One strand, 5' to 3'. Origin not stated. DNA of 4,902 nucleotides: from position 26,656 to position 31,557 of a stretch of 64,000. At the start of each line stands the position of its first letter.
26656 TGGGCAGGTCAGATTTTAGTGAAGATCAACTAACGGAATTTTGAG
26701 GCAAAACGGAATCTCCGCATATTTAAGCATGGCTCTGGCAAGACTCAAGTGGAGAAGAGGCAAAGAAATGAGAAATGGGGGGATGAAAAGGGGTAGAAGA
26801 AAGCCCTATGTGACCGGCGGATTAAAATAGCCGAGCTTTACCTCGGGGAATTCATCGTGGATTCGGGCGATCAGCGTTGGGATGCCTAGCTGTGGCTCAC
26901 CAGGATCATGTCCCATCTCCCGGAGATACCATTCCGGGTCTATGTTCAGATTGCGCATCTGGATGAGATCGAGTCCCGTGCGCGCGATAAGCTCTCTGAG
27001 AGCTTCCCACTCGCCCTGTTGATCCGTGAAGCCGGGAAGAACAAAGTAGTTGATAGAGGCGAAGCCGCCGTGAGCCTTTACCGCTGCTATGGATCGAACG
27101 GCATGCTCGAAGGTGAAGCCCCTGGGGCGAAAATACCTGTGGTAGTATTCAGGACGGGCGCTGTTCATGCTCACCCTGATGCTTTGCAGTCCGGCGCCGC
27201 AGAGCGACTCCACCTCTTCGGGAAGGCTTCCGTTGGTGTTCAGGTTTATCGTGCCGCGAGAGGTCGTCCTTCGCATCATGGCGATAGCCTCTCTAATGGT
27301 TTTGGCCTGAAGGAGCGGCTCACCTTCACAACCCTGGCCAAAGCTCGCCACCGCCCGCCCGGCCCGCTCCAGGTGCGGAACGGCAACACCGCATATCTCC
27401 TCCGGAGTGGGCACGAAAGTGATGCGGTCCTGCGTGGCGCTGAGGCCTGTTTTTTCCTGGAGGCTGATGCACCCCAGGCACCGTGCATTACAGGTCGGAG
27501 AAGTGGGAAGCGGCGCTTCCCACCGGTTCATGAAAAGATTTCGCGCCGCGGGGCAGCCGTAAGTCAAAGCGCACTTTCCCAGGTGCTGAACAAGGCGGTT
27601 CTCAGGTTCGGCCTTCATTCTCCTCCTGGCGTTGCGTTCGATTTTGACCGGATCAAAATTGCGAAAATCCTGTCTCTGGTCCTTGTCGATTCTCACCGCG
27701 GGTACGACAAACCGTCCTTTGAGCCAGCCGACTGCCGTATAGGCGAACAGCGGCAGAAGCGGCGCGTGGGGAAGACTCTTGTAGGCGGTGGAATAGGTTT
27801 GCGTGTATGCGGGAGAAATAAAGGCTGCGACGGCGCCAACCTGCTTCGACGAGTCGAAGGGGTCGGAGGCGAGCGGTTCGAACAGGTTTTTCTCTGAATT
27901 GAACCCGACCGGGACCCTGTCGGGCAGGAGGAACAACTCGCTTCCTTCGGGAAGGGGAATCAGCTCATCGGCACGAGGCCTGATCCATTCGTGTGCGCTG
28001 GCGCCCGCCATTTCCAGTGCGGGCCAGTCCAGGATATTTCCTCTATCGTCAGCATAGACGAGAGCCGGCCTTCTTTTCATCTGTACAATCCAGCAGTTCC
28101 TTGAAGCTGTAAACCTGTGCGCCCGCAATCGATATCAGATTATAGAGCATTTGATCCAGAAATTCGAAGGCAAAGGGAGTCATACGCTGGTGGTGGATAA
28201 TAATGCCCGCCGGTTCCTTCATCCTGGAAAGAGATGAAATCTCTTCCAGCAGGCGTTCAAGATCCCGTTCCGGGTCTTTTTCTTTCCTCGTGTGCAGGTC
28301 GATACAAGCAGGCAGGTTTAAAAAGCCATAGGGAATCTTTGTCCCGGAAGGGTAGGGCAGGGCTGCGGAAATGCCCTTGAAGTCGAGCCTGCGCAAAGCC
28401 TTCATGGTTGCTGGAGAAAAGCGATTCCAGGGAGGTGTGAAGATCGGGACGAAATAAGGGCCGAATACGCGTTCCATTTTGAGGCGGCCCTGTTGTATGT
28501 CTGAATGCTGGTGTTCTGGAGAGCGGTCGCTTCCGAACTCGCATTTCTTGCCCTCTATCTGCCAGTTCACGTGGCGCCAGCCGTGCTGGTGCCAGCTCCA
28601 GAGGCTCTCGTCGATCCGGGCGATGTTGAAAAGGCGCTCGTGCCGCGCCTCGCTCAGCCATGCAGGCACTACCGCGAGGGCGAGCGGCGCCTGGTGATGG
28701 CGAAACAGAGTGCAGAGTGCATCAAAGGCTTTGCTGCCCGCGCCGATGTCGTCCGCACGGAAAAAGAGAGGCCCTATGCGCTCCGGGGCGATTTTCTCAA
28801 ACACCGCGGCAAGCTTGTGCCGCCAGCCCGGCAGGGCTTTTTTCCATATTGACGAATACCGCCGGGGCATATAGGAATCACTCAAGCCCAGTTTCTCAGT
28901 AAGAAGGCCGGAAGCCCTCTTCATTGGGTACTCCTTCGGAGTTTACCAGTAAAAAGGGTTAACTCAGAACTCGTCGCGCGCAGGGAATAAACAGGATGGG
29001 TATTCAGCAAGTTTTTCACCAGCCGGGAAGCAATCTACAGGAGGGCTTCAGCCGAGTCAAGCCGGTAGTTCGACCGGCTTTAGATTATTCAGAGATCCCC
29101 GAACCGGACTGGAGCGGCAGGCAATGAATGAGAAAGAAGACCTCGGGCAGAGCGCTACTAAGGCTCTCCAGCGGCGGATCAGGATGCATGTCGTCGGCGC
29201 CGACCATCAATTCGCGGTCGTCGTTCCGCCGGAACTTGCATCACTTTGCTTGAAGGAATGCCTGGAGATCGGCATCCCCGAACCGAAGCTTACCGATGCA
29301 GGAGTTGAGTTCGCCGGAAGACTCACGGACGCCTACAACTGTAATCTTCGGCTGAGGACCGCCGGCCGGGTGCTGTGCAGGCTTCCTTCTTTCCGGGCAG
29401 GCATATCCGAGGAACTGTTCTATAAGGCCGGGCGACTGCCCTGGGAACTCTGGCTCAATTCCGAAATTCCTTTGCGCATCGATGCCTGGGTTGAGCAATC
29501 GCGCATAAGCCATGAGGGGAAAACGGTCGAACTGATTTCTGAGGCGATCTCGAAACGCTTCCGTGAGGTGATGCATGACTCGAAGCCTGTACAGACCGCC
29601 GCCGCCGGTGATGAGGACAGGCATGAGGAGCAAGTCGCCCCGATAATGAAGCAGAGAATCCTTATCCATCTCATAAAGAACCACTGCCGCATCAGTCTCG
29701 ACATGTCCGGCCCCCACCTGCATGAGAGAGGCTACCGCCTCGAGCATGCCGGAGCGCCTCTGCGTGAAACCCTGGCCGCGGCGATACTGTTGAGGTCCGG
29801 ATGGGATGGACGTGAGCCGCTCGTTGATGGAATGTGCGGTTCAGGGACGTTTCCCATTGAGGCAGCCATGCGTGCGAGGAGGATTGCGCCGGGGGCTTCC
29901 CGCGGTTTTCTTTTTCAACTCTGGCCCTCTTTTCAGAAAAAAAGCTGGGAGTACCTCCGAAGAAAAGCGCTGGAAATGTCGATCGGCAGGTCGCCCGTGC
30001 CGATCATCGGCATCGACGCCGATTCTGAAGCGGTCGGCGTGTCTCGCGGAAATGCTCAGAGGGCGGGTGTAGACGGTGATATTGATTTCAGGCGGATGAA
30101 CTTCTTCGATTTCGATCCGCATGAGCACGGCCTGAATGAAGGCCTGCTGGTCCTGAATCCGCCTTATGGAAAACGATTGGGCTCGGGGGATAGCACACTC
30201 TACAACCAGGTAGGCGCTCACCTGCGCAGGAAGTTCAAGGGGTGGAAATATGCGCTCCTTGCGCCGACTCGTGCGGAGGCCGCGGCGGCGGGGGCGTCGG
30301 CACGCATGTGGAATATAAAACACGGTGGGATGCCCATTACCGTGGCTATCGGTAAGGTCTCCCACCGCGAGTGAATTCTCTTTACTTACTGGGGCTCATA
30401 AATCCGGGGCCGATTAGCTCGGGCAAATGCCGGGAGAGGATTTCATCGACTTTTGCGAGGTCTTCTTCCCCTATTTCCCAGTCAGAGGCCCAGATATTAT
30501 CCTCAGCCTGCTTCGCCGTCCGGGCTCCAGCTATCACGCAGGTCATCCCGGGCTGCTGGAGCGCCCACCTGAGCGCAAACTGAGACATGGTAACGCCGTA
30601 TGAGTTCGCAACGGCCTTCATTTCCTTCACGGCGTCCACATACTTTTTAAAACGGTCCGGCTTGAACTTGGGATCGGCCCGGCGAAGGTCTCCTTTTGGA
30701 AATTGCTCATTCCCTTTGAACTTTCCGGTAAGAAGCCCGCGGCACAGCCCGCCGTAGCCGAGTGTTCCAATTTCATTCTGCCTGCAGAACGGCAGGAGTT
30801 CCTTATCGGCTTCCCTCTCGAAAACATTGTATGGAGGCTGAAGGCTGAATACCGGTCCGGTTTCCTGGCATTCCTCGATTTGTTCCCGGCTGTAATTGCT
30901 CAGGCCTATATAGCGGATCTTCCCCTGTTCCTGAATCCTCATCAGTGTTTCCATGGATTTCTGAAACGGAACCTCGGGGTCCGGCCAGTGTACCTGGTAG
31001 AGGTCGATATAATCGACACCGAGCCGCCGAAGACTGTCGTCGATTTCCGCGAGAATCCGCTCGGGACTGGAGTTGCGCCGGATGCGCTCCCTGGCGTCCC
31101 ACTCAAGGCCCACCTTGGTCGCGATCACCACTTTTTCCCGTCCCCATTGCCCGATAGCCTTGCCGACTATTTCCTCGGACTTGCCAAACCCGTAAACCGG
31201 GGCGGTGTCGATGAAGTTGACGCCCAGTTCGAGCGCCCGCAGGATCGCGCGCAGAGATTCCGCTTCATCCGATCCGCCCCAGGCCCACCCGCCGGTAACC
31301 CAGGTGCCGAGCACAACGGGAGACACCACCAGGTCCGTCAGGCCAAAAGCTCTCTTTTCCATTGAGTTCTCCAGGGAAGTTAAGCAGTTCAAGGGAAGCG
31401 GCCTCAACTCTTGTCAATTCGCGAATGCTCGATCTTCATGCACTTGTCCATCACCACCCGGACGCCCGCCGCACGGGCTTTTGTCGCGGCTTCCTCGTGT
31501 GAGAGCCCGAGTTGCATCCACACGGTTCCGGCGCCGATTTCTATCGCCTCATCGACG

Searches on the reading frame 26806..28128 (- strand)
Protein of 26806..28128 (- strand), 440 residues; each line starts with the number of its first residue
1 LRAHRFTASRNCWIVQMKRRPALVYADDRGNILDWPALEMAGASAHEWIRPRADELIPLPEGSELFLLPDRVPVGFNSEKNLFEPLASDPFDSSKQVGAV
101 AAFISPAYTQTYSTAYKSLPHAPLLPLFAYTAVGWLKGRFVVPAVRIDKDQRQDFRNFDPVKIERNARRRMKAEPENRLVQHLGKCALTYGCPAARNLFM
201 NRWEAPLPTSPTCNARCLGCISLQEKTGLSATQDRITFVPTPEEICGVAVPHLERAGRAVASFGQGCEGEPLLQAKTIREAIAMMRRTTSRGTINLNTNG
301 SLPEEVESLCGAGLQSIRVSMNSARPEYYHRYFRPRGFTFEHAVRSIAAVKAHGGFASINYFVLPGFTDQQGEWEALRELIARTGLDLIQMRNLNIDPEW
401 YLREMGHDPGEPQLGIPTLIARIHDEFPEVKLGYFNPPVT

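Call 23: search_protein_families(library=pfam, proteins=[window:26806-28128:-], max_evalue=0.0001)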
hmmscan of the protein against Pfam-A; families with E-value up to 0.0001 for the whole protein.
window:26806-28128:- (440 aa): 1 family
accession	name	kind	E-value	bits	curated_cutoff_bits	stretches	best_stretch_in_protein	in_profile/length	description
PF04055.27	Radical_SAM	-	1.4e-15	58.3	29.5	1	208-371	2-158/166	Radical SAM superfamily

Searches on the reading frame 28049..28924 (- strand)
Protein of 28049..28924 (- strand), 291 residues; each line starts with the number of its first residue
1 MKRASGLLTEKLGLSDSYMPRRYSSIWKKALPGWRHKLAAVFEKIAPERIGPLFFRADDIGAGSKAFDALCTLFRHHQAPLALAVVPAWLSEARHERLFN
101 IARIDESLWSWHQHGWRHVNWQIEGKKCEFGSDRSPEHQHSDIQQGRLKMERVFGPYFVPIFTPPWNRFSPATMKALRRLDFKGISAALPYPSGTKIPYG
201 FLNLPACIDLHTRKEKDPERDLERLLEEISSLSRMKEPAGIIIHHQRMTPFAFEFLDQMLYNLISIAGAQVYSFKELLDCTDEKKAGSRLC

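Call 24: search_protein_families(library=pfam, proteins=[window:28049-28924:-], max_evalue=0.0001)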
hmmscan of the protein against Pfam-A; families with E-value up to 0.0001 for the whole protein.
window:28049-28924:- (291 aa): 1 family
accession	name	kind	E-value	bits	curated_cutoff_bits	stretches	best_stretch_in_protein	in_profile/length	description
PF10096.14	DUF2334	-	1.4e-06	28.5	26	1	54-247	3-190/203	Uncharacterized protein conserved in bacteria (DUF2334)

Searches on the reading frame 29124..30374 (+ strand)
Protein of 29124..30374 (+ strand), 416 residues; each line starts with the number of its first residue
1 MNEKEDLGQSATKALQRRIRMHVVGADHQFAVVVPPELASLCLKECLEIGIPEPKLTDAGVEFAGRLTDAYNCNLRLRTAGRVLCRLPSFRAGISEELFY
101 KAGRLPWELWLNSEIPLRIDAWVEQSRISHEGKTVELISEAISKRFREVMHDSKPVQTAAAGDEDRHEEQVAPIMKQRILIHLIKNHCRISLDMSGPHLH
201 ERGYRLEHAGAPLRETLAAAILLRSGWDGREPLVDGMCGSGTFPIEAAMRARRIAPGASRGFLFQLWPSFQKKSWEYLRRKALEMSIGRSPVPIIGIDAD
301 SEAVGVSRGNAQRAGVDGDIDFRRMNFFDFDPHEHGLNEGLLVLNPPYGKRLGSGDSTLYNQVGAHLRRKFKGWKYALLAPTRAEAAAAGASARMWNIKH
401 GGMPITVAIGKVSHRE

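Call 24: search_protein_families(library=pfam, proteins=[window:29124-30374:+], max_evalue=0.0001)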
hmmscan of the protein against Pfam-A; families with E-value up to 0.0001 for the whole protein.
window:29124-30374:+ (416 aa): 2 families
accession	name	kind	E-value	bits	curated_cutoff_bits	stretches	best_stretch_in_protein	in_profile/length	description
PF01170.24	UPF0020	-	6.1e-40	137.5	22.3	1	202-390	1-177/197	RMKL-like, methyltransferase domain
PF22020.1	RlmL_1st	-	8.8e-11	42.1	27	1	30-84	2-55/55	RlmL ferredoxin-like domain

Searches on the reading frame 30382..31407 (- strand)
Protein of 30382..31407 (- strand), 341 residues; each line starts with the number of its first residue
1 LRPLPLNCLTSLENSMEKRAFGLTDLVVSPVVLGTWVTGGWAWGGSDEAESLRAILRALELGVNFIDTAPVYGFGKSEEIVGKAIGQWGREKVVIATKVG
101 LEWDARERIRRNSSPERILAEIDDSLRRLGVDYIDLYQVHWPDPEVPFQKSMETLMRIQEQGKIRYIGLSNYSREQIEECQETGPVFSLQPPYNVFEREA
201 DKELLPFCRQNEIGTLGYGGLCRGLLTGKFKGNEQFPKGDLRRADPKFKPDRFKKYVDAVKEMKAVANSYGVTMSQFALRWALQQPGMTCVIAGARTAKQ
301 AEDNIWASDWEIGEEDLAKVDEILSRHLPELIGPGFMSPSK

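Call 24: search_protein_families(library=pfam, proteins=[window:30382-31407:-], max_evalue=0.0001)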
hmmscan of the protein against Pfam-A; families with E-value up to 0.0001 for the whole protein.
window:30382-31407:- (341 aa): 1 family
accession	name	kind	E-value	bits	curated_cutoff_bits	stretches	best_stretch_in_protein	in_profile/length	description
PF00248.27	Aldo_ket_red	-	3.1e-78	263.2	24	1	31-324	2-290/291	Aldo/keto reductase family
